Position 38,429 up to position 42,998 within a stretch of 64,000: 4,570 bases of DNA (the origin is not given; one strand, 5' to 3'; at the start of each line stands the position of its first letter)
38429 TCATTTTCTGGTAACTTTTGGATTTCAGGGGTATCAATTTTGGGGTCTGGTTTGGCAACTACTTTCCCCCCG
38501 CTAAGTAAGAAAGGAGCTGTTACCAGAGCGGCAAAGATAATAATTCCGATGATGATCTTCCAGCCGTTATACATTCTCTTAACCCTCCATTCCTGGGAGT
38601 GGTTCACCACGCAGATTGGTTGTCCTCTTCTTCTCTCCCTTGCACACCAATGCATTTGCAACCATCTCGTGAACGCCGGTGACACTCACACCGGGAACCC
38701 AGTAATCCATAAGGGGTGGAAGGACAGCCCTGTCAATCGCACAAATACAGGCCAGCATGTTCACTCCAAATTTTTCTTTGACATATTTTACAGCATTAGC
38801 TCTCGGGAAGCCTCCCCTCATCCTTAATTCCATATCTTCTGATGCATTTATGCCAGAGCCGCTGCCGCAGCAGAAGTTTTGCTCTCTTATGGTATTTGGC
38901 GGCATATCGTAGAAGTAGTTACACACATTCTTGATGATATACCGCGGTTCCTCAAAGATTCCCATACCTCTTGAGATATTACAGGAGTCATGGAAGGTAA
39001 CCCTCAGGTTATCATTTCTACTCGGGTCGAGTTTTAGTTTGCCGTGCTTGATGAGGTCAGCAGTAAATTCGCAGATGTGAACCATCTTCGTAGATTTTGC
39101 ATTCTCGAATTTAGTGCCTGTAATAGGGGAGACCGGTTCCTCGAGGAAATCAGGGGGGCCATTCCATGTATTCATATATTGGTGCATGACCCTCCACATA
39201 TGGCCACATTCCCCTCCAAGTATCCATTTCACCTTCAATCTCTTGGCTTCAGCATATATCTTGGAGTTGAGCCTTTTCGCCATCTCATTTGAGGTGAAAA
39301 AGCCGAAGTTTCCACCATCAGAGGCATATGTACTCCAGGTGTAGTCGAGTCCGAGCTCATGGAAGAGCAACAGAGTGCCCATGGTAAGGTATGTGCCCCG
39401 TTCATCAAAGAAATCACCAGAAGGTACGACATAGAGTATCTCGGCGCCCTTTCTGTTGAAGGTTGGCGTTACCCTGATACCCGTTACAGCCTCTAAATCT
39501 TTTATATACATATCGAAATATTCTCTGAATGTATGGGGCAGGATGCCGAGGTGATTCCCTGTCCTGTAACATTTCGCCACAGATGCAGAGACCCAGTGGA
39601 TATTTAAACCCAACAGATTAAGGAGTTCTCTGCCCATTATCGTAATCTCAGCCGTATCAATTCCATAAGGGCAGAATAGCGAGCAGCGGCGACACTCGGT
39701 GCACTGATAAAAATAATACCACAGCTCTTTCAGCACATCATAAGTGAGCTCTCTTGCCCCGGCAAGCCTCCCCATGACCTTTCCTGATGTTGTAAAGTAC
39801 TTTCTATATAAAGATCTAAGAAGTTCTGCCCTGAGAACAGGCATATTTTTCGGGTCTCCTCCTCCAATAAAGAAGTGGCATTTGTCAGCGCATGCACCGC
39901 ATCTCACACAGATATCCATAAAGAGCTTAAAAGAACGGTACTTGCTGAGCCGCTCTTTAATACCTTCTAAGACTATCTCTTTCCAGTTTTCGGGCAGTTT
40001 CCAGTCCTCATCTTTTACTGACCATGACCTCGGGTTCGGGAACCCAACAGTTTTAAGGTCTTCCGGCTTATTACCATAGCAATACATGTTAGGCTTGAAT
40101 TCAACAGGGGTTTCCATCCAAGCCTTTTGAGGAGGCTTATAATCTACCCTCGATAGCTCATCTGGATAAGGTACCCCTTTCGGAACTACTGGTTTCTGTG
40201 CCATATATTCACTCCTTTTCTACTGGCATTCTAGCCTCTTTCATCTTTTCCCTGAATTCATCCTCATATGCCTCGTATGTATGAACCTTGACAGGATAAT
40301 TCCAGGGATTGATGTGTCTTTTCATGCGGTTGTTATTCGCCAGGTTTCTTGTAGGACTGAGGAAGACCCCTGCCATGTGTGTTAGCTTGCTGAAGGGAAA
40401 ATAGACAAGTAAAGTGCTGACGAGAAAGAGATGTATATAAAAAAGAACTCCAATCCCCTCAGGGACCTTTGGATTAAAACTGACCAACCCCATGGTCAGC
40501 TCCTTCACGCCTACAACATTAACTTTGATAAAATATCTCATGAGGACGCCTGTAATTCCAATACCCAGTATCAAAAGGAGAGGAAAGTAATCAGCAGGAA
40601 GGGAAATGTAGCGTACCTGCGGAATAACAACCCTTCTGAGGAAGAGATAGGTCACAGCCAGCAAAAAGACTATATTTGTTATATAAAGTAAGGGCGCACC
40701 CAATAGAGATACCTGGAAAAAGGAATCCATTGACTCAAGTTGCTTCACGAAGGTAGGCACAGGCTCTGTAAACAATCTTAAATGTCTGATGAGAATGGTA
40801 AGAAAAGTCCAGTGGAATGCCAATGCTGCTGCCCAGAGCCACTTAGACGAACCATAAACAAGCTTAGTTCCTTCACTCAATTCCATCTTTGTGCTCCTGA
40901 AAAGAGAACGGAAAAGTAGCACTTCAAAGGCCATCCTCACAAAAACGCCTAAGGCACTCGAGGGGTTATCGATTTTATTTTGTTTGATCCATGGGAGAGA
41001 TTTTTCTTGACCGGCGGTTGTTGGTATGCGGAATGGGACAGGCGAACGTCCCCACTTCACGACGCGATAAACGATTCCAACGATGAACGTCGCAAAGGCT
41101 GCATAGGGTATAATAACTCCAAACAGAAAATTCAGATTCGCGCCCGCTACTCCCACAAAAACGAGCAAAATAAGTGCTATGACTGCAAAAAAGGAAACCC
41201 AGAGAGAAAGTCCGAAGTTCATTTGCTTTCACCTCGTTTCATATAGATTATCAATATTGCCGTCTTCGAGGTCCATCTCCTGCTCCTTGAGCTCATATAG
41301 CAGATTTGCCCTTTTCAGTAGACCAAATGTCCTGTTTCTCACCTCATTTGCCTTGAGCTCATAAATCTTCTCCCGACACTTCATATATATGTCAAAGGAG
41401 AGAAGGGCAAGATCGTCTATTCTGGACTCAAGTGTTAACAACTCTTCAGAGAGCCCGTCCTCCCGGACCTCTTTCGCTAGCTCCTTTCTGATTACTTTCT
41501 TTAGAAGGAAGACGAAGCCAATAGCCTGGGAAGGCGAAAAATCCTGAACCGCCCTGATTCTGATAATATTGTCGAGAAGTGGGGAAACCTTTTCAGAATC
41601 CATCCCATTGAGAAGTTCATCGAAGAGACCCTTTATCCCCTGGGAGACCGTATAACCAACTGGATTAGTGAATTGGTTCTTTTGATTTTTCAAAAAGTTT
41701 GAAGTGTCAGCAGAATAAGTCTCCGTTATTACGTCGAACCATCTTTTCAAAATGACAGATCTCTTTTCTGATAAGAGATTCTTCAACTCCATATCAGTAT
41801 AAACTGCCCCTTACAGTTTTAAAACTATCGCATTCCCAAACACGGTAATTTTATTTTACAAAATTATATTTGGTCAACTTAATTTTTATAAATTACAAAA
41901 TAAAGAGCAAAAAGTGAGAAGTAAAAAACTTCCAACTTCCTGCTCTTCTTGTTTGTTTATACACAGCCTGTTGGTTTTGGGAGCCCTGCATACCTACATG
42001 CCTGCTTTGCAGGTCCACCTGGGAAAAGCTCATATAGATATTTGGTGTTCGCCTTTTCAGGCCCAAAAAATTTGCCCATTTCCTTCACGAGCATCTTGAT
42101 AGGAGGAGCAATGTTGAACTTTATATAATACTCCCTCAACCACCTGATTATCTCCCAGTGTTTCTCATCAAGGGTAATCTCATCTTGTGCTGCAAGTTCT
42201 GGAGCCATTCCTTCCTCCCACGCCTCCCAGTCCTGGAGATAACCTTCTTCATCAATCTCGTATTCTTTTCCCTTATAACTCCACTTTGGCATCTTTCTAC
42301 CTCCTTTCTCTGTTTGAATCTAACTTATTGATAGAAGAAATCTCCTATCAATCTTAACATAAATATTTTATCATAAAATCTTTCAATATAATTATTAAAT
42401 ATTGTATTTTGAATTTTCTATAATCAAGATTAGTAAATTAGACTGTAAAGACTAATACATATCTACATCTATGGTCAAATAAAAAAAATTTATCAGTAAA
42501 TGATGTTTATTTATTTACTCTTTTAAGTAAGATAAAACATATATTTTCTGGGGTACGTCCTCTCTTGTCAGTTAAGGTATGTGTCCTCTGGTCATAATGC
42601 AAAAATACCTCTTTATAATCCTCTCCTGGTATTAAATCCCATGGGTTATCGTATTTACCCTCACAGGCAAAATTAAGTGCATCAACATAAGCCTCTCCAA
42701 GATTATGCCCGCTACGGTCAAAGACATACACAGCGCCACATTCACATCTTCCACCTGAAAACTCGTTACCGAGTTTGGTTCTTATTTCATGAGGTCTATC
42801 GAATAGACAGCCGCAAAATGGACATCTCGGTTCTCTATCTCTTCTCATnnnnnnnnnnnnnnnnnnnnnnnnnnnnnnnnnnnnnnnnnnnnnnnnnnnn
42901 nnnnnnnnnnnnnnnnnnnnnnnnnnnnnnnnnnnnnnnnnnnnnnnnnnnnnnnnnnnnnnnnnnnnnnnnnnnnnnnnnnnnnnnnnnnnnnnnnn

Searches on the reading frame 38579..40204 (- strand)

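Call 5: search_protein_families(library=pfam, proteins=[window:38579-40204:-])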
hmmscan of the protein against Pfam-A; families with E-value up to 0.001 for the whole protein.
window:38579-40204:- (541 aa): 9 families
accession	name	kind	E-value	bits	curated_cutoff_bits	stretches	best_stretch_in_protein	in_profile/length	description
PF13183.11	Fer4_8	-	2e-10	41.5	27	1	96-182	2-68/68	4Fe-4S dicluster domain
PF13534.11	Fer4_17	-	1.1e-07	32.8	22.2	1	99-183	2-61/61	4Fe-4S dicluster domain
PF13237.11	Fer4_10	-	5e-06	26.8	25.5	0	167-180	8-21/53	4Fe-4S dicluster domain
PF12797.12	Fer4_2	-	1.1e-05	25.5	24.5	0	162-180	4-22/22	4Fe-4S binding domain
PF00037.32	Fer4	-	0.00012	22.2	21.1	0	96-109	5-18/24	4Fe-4S binding domain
PF13187.11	Fer4_9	-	0.00013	22.4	27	0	99-181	2-50/52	4Fe-4S dicluster domain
PF02754.22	CCG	-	0.00016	22.1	20.6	1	402-462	1-57/85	Cysteine-rich domain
PF12800.12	Fer4_4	-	0.00057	20.5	24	0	97-110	2-15/17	4Fe-4S binding domain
PF12838.12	Fer4_7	-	0.00059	20.7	27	0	99-182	2-52/52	4Fe-4S dicluster domain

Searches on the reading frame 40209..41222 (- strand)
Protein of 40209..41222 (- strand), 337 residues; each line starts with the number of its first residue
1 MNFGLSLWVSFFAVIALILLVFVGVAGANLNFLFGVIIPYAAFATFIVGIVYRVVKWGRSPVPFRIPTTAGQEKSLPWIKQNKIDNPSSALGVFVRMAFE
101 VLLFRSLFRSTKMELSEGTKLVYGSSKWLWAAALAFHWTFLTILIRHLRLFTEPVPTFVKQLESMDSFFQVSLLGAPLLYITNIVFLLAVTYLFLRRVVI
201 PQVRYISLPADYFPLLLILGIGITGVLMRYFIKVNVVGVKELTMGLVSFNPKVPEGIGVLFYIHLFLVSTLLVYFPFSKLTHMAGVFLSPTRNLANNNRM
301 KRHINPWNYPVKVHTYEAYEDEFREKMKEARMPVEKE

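Call 5: search_protein_families(library=pfam, proteins=[window:40209-41222:-])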
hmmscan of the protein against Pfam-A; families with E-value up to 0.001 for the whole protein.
window:40209-41222:- (337 aa): 1 family
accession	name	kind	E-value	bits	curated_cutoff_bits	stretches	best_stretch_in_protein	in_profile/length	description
PF02665.19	Nitrate_red_gam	-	3.9e-15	56.5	22.9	1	125-284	40-200/217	Nitrate reductase gamma subunit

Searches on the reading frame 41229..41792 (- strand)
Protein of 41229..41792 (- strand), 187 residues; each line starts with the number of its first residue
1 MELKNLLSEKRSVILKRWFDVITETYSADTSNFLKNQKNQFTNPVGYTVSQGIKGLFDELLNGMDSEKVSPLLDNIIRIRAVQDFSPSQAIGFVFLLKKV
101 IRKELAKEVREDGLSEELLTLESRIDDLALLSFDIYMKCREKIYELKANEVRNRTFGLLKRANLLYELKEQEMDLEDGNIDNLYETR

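Call 5: search_protein_families(library=pfam, proteins=[window:41229-41792:-])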
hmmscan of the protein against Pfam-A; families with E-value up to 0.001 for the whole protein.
window:41229-41792:- (187 aa): 1 family
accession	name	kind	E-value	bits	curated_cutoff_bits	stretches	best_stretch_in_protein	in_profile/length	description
PF14361.12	RsbRD_N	-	1e-21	78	24.3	1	3-105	1-103/104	RsbT co-antagonist protein rsbRD N-terminal domain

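Call 37: search_protein_families(library=ncbifam, proteins=[window:41229-41792:-], max_evalue=0.01)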
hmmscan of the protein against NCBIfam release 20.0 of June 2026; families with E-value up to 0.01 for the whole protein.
window:41229-41792:- (187 aa): 0 families

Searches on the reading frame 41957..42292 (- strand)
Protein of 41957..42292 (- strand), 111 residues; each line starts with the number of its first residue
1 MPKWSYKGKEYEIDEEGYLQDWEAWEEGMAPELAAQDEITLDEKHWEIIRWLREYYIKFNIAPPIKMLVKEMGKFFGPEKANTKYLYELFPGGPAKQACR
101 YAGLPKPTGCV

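Call 5: search_protein_families(library=pfam, proteins=[window:41957-42292:-])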
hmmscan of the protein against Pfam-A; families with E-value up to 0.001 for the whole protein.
window:41957-42292:- (111 aa): 1 family
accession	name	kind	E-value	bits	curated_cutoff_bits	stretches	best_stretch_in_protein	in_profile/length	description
PF04358.19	DsrC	-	3.2e-43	147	24.9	1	6-111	2-107/107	DsrC like protein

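Call 37: search_protein_families(library=ncbifam, proteins=[window:41957-42292:-], max_evalue=0.01)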
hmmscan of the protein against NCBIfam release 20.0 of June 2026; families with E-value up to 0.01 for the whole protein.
window:41957-42292:- (111 aa): 2 families
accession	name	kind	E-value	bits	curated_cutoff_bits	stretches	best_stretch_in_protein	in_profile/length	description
TIGR03342.1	dsrC_tusE_dsvC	subfamily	6.3e-46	155.2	53.5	1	6-111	3-108/108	TusE/DsrC/DsvC family sulfur relay protein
NF008562.0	PRK11508.1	equivalog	4.7e-39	132.9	191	1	6-111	4-109/109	sulfurtransferase TusE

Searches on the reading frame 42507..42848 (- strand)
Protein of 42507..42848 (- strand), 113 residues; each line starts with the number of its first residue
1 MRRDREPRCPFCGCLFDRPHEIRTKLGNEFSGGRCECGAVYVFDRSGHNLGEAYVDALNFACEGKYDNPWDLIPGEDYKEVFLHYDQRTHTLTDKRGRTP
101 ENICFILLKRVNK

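Call 5: search_protein_families(library=pfam, proteins=[window:42507-42848:-])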
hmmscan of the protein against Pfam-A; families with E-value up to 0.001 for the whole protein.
window:42507-42848:- (113 aa): 0 families

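Call 37: search_protein_families(library=ncbifam, proteins=[window:42507-42848:-], max_evalue=0.01)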
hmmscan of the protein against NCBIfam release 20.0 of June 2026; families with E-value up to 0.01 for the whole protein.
window:42507-42848:- (113 aa): 0 families

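Call 50: search_solved_structures(query=window:42507-42848:-, max_evalue=10)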
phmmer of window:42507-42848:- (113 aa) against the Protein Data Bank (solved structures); distinct sequences matched with E-value up to 10: 3.
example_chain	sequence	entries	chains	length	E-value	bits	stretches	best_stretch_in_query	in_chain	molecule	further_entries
9sfi_C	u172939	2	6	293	0.25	14.5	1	9-31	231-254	H(2)/formate:CoB-CoM heterodisulfide,ferredoxin reductase subunit B2 | Heterodisulfide reductase subunit B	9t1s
9h8j_B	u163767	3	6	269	1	12.5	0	17-66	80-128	Polyphosphate kinase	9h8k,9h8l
9gp9_A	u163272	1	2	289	1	12.5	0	52-89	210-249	Polyphosphate kinase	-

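Call 51: list_cluster_members(proteins=[window:42510-42848:-, window:41960-42292:-, window:46328-47572:-])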
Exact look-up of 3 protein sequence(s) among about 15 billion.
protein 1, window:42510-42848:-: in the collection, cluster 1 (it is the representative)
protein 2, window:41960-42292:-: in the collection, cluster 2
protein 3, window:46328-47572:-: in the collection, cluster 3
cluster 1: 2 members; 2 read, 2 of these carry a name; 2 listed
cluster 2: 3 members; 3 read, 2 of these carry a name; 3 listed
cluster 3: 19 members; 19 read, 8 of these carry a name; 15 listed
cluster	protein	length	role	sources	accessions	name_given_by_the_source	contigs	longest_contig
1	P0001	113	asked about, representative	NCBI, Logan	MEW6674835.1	MAG: hypothetical protein AB1348_02275 [Nitrospirota bacterium]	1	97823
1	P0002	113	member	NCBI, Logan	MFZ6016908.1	MAG: hypothetical protein ACOYU0_04720 [Nitrospirota bacterium]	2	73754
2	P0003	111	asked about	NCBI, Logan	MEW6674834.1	MAG: TusE/DsrC/DsvC family sulfur relay protein [Nitrospirota bacterium]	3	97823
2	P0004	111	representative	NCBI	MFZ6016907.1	MAG: TusE/DsrC/DsvC family sulfur relay protein [Nitrospirota bacterium]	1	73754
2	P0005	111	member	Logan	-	-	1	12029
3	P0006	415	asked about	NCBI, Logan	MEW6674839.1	MAG: dissimilatory-type sulfite reductase subunit alpha [Nitrospirota bacterium]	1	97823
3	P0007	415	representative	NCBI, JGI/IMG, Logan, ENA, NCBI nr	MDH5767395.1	MAG: dissimilatory-type sulfite reductase subunit alpha [Nitrospirota bacterium] | dissimilatory-type sulfite reductase subunit alpha [Nitrospirota bacterium]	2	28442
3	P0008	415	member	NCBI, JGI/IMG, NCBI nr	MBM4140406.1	MAG: dissimilatory-type sulfite reductase subunit alpha [Nitrospira sp.] | dissimilatory-type sulfite reductase subunit alpha [Nitrospira sp.]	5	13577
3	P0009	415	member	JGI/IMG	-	sulfite reductase alpha subunit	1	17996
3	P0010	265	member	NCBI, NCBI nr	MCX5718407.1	MAG: sulfite reductase, dissimilatory-type subunit alpha, partial [Nitrospirae bacterium] | sulfite reductase, dissimilatory-type subunit alpha [Nitrospirota bacterium]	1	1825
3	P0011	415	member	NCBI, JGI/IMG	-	sulfite reductase alpha subunit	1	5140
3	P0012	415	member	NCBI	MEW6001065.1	MAG: dissimilatory-type sulfite reductase subunit alpha [Nitrospirota bacterium]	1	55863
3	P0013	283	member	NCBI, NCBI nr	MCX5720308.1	MAG: sulfite reductase, dissimilatory-type subunit alpha, partial [Nitrospirae bacterium] | sulfite reductase, dissimilatory-type subunit alpha [Nitrospirota bacterium]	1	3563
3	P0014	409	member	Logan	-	-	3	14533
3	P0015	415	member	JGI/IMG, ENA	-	-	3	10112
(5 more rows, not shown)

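Call 65: predict_structure(protein=window:42510-42848:-)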
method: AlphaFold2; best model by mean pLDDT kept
length: 113 residues; sequences in the alignment: 1
mean_pLDDT: 50.4   pTM: 0.43
mean pLDDT of the five models: 50.4, 40.1, 38.8, 37.8, 34.8
residues with pLDDT >= 90: 0; 70-90: 0; 50-70: 59; < 50: 54
segments of 3 or more residues with pLDDT < 50: 1-36, 85-97
pLDDT, mean of each block of 10 residues (from residue 1): 38 38 39 47 65 66 59 56 47 46 56 46
secondary structure, 60 per line:
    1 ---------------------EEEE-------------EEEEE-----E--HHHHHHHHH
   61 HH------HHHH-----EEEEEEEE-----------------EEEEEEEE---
elements in order: E22-25 E39-43 H52-62 H69-72 E78-85 E103-110
